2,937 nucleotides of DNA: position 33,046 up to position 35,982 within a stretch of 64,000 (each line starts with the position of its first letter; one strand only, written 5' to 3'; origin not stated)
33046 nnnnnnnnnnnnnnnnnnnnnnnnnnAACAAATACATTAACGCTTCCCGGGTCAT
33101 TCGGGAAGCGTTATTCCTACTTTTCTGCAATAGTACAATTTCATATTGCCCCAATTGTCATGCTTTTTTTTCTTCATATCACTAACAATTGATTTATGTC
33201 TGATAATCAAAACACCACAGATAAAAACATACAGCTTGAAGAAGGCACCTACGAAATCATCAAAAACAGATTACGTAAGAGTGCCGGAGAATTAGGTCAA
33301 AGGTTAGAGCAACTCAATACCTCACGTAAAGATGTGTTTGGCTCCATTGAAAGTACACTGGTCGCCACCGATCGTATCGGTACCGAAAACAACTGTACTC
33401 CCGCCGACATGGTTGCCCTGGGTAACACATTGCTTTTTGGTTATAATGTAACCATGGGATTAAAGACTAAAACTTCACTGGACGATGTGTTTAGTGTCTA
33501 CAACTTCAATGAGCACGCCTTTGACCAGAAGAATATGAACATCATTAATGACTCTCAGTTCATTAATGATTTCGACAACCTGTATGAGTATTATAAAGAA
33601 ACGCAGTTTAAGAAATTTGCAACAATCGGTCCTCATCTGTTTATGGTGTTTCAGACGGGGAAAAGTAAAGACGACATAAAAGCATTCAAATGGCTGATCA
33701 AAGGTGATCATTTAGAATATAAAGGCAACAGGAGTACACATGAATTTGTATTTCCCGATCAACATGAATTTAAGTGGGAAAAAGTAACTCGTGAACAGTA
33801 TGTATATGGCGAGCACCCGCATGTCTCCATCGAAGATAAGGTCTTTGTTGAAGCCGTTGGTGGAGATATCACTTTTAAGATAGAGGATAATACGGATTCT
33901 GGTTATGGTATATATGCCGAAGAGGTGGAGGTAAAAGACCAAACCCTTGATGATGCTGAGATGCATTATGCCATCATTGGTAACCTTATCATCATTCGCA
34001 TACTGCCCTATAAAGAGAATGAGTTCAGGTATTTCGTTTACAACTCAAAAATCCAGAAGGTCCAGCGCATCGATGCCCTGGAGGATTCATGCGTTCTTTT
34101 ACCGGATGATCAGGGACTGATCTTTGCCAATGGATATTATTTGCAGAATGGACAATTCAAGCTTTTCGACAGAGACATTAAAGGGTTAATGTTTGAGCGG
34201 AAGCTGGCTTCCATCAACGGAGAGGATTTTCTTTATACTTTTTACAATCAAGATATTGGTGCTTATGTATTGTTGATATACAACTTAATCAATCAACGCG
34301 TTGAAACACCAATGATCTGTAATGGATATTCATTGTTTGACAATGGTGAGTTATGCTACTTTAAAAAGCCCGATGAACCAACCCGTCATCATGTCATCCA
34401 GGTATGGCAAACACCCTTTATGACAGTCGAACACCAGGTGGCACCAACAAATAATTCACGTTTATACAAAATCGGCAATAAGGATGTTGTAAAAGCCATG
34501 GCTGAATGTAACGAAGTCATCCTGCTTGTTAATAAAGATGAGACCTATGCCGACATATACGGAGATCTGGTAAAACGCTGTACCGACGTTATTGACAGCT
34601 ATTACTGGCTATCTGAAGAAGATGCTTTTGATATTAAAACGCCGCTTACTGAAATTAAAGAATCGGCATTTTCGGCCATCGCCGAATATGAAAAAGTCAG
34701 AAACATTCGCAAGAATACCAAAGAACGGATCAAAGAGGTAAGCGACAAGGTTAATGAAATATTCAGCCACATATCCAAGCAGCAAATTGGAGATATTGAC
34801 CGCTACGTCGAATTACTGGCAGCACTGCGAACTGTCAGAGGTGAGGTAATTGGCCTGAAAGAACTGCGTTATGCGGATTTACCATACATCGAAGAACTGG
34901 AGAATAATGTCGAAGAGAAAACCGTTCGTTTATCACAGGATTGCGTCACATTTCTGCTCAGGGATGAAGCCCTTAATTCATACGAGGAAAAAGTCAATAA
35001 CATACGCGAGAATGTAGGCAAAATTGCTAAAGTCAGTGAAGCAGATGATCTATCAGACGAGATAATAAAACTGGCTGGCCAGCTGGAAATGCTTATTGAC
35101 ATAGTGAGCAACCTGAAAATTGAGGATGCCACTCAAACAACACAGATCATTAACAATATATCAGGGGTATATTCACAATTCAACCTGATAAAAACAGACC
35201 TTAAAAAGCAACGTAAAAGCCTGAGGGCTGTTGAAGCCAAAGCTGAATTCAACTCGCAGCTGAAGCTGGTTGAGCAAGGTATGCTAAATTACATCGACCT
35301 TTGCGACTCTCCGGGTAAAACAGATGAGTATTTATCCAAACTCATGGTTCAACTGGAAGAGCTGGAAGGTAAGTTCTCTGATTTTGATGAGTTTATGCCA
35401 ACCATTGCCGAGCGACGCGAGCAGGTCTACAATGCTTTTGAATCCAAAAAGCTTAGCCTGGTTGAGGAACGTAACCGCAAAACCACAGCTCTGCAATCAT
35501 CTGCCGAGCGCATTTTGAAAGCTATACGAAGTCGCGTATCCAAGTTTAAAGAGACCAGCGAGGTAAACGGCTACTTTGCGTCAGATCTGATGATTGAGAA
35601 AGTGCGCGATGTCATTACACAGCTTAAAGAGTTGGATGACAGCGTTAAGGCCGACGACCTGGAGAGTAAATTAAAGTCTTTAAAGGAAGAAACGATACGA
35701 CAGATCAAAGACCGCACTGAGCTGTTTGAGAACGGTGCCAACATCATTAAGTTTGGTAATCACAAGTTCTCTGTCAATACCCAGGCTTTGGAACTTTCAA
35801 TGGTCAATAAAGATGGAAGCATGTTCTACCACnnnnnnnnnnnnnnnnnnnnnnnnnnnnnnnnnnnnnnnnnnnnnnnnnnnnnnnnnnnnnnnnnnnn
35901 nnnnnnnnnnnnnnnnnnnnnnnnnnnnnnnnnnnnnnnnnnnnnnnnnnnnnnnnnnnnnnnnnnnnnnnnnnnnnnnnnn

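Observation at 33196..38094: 1632-aa protein with a single C-terminal MoxR-like AAA+ module and ~1200 aa of unassigned N-terminal sequence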

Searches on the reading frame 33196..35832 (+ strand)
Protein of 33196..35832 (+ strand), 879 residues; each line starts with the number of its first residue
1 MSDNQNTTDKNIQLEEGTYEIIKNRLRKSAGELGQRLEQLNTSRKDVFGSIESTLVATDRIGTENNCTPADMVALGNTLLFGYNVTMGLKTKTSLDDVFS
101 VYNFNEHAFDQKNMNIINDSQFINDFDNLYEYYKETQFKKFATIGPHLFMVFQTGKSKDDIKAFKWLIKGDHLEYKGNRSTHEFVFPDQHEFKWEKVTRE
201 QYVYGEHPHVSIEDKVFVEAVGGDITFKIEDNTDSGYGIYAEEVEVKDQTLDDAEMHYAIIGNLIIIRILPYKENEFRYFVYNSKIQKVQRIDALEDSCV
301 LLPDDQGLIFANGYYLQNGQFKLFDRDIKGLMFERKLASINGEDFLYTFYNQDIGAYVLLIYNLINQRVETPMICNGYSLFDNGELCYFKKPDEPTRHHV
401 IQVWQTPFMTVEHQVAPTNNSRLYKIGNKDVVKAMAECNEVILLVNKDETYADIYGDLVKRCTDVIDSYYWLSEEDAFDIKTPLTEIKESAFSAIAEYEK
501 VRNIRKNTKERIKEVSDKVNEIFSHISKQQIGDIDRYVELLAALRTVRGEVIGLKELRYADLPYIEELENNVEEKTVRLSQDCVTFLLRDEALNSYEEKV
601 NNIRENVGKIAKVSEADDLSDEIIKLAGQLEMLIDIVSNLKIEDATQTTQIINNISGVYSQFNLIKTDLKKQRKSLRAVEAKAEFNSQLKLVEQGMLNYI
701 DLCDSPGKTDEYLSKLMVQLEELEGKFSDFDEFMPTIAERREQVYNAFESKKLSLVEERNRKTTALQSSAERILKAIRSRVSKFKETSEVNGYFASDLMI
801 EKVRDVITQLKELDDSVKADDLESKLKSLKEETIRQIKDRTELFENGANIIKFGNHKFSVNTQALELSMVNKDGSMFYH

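Call 39: predict_structure(alignment_id=A2)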
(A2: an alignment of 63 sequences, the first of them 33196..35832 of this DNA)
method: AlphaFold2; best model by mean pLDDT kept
length: 879 residues; sequences in the alignment: 63
mean_pLDDT: 83.2   pTM: 0.59
mean pLDDT of the five models: 83.2, 82.8, 80.1, 79.3, 79.1
residues with pLDDT >= 90: 235; 70-90: 555; 50-70: 72; < 50: 17
segments of 3 or more residues with pLDDT < 50: 1-14
pLDDT, mean of each block of 10 residues (from residue 1): 31 57 90 95 85 87 87 89 79 85 89 89 91 87 91 85 90 85 82 88 79 81 73 58 73 84 89 85 86 88 89 86 81 90 90 89 88 90 90 84 90 71 85 92 79 82 93 91 95 86 87 92 85 86 90 87 90 90 85 86 82 78 85 82 74 85 81 72 80 87 85 90 80 84 89 86 87 87 83 84 90 85 89 81 61 62 55 55
secondary structure, 60 per line:
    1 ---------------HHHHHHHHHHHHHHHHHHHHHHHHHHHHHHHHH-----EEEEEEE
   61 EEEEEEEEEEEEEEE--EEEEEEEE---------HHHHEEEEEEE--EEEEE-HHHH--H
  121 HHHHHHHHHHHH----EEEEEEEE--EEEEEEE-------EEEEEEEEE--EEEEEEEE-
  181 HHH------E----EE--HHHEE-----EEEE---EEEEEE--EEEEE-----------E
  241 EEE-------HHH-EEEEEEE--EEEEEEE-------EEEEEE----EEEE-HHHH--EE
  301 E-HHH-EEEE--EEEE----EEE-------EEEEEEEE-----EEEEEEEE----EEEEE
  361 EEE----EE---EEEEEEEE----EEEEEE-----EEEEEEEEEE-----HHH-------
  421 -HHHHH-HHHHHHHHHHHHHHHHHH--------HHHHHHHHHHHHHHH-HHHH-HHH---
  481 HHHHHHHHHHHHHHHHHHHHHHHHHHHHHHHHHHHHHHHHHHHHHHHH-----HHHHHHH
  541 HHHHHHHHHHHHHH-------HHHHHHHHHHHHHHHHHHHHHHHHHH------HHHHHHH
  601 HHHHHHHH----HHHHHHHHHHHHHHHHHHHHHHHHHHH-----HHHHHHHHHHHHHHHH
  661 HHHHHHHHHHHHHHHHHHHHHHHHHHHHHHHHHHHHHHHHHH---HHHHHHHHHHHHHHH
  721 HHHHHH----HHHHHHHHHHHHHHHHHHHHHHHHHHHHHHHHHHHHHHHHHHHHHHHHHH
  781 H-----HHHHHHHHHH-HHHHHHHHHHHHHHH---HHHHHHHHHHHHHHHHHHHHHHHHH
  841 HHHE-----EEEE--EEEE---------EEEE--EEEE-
elements in order (helices of 4 or more, strands of 3 or more residues): H16-48 E54-75 E78-85 H95-98 E99-105 E108-112 H114-117 H120-132 E137-144 E147-153 E161-169 E172-179 E209-212 E216-221 E224-228 E240-243 E255-261 E264-270 E278-283 E288-291 H293-296 E299-301 E307-310 E313-316 E321-323 E331-338 E344-351 E356-363 E373-380 E385-390 E396-405 H422-426 H428-445 H454-468 H470-473 H481-528 H534-554 H562-587 H594-608 H613-639 H645-702 H706-726 H731-781 H787-796 H798-812 H816-843 E850-853 E856-859 E869-872 E875-878
